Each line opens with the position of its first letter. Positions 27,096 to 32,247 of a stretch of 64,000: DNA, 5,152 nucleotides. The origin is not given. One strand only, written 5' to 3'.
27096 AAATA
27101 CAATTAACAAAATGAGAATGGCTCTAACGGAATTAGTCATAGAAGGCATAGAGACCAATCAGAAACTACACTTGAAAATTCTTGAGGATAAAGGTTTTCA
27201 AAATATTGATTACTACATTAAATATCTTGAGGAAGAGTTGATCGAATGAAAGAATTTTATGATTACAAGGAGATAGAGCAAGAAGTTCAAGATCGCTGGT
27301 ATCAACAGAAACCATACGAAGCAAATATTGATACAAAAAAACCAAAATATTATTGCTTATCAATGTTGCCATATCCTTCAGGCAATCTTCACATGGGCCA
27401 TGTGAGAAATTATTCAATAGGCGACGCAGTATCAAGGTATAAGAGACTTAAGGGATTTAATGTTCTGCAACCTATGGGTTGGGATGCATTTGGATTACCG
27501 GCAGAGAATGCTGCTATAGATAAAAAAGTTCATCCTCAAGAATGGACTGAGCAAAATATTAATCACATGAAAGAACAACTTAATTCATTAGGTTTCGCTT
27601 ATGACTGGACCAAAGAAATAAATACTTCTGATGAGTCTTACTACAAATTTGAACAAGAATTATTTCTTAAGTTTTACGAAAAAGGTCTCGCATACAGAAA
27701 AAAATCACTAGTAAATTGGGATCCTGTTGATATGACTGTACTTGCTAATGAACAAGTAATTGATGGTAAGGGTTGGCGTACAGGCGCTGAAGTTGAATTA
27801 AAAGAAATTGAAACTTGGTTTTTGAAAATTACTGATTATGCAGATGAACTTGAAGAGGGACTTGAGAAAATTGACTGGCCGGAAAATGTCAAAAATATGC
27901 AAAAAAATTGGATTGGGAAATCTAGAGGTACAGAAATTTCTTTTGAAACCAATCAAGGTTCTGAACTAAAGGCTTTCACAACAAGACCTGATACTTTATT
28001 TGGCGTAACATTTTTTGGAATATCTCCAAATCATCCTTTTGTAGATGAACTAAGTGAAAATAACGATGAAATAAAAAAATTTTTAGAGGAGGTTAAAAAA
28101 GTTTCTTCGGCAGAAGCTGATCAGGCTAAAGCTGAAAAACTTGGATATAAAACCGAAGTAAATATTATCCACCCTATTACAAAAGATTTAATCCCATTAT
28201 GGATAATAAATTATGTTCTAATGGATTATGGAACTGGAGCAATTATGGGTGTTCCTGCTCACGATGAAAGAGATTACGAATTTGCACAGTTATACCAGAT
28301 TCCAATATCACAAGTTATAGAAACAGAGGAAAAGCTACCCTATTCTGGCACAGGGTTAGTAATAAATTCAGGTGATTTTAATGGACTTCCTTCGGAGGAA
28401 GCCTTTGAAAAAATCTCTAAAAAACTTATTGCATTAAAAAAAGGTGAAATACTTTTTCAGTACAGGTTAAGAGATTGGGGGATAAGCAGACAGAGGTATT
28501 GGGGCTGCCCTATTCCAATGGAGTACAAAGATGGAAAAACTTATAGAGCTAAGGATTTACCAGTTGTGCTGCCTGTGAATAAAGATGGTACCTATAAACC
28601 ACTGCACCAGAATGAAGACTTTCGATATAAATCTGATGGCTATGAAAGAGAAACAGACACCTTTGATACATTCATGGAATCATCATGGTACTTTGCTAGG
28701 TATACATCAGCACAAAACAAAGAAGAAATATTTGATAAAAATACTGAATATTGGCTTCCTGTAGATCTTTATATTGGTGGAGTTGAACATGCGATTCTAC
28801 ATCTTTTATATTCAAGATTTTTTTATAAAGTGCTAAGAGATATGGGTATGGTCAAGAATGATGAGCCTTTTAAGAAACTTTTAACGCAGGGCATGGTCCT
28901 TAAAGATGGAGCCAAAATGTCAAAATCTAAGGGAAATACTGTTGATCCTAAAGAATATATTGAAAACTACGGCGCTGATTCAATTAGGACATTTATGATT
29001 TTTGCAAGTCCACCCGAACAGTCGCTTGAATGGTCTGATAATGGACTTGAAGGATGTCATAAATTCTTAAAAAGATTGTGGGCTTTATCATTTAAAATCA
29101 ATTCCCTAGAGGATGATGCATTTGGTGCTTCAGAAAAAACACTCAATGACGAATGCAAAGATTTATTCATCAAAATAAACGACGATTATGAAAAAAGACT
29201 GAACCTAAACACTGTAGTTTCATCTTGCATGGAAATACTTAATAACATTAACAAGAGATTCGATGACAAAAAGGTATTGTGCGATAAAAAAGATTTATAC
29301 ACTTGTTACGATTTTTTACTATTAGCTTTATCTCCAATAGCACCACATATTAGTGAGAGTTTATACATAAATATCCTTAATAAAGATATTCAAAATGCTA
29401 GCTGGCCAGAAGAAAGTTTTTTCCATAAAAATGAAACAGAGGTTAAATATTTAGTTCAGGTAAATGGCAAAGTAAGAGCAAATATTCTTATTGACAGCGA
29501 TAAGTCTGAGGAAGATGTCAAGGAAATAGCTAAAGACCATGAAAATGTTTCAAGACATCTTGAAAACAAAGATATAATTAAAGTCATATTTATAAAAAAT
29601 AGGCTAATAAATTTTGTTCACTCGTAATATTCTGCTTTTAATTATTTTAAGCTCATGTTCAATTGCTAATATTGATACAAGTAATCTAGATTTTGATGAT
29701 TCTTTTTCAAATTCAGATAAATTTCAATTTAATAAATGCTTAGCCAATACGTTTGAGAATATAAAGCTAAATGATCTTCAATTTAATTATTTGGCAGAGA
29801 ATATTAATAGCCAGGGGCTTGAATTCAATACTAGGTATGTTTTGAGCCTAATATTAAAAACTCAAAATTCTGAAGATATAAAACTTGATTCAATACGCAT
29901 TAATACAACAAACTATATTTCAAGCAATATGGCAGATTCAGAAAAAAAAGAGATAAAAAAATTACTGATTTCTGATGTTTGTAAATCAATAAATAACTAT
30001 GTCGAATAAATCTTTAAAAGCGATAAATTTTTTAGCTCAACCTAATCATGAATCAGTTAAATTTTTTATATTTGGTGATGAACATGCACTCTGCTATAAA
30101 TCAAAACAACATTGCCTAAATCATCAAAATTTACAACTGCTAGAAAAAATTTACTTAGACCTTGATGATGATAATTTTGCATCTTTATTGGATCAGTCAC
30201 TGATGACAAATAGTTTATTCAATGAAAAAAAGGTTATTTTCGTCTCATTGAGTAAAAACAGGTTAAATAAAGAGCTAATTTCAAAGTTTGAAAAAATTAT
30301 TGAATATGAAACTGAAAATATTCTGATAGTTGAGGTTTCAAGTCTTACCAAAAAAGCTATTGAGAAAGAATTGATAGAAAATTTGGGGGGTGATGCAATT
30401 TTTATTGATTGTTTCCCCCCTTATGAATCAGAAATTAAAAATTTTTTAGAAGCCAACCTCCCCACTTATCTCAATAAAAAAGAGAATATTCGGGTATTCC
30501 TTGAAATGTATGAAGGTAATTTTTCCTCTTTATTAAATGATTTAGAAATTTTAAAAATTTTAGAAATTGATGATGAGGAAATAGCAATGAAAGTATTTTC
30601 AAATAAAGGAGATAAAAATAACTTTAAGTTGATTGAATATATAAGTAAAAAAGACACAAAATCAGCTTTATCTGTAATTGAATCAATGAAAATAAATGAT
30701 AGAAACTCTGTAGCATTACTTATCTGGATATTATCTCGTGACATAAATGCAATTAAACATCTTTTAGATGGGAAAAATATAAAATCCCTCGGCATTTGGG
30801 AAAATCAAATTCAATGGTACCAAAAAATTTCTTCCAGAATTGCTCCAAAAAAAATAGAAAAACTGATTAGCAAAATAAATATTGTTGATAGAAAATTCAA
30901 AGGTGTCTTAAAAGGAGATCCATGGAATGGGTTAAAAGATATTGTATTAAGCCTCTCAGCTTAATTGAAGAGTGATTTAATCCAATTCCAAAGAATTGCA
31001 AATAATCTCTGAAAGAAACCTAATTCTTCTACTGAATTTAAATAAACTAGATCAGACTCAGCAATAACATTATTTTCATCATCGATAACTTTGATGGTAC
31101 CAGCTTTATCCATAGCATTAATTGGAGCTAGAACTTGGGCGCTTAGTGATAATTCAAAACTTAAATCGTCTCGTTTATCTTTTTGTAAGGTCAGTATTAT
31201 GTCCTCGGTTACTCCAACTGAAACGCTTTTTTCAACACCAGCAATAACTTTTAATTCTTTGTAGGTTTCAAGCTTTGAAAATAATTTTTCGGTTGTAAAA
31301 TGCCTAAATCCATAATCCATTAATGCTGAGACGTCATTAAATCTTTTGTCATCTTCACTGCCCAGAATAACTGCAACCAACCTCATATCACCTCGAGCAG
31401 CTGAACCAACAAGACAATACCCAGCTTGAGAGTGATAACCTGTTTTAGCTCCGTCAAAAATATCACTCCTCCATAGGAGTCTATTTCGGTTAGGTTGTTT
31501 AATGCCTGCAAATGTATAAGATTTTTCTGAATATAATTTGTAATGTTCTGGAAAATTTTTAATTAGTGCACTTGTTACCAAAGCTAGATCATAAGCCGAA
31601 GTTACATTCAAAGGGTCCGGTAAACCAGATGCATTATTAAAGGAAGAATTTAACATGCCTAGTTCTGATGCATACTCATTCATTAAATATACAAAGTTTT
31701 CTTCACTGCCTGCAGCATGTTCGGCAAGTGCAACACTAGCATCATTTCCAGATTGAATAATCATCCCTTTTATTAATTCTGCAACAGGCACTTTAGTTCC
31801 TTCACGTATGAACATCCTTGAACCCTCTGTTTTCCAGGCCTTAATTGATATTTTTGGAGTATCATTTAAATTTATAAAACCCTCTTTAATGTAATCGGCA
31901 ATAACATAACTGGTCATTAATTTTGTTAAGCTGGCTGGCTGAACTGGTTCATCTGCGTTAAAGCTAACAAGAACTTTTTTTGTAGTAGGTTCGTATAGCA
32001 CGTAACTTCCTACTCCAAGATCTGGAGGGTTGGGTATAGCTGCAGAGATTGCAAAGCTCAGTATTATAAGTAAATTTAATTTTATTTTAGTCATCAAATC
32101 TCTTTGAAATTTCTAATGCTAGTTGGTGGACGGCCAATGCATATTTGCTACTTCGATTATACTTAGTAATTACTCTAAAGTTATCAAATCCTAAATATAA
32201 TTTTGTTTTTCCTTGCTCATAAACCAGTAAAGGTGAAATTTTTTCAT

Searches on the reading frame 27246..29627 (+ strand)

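Call 20: search_protein_families(library=pfam, proteins=[window:27246-29627:+], max_evalue=0.0001)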
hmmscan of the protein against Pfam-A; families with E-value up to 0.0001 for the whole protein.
window:27246-29627:+ (793 aa): 6 families
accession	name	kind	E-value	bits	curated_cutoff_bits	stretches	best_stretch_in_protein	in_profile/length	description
PF13603.12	tRNA-synt_1_2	-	5.6e-66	222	25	1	220-394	1-184/185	Leucyl-tRNA synthetase, editing domain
PF00133.28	tRNA-synt_1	-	1.2e-58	199.3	22.7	2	14-247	2-249/414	tRNA synthetases class I (I, L, M and V)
PF09334.17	tRNA-synt_1g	-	2.5e-37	129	20.1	2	39-171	5-135/391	tRNA synthetases class I (M)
PF08264.19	Anticodon_1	-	5e-17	62.6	25.1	1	631-755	2-144/148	Anticodon-binding domain of tRNA ligase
PF01406.26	tRNA-synt_1e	-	6.9e-08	32.7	27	0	540-601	236-296/301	tRNA synthetases class I (C) catalytic domain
PF01921.24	tRNA-synt_1f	-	1.8e-06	27.6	27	0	551-595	276-319/360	tRNA synthetases class I (K)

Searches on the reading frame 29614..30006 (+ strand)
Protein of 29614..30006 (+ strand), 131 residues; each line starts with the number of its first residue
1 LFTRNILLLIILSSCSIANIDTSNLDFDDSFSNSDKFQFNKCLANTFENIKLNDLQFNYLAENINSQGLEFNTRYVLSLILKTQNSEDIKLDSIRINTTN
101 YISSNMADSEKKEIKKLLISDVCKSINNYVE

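Call 93: search_protein_families(library=pfam, proteins=[window:29614-30006:+], max_evalue=0.1)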
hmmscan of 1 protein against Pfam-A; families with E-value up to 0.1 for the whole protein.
window:29614-30006:+ (131 aa): 1 family
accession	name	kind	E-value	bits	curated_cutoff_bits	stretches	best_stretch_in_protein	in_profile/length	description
PF18283.7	CBM77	-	0.045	14.6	25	1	25-116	5-99/108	Carbohydrate binding module 77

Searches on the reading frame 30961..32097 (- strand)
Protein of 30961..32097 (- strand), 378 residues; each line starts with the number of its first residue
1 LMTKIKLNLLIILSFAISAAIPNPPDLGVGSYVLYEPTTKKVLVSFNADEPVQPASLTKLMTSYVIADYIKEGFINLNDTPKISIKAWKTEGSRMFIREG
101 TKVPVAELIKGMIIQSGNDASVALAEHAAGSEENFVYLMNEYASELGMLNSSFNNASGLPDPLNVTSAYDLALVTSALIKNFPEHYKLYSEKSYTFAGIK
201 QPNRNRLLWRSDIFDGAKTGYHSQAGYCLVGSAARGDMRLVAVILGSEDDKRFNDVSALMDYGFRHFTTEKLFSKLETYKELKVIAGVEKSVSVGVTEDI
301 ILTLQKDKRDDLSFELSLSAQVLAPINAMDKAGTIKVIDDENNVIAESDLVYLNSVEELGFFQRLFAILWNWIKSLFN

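Call 21: search_protein_families(library=pfam, proteins=[window:30961-32097:-], max_evalue=0.0001)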
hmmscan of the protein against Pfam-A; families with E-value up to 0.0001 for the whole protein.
window:30961-32097:- (378 aa): 3 families
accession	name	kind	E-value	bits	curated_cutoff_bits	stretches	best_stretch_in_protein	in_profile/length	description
PF00768.25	Peptidase_S11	-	4.2e-77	259.3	27.6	1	22-247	5-237/239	D-alanyl-D-alanine carboxypeptidase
PF07943.18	PBP5_C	-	4.6e-15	56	21.2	1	267-358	1-91/91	Penicillin-binding protein 5, C-terminal domain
PF13354.11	Beta-lactamase2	-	4.5e-12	46.2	22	1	35-180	5-148/214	Beta-lactamase enzyme family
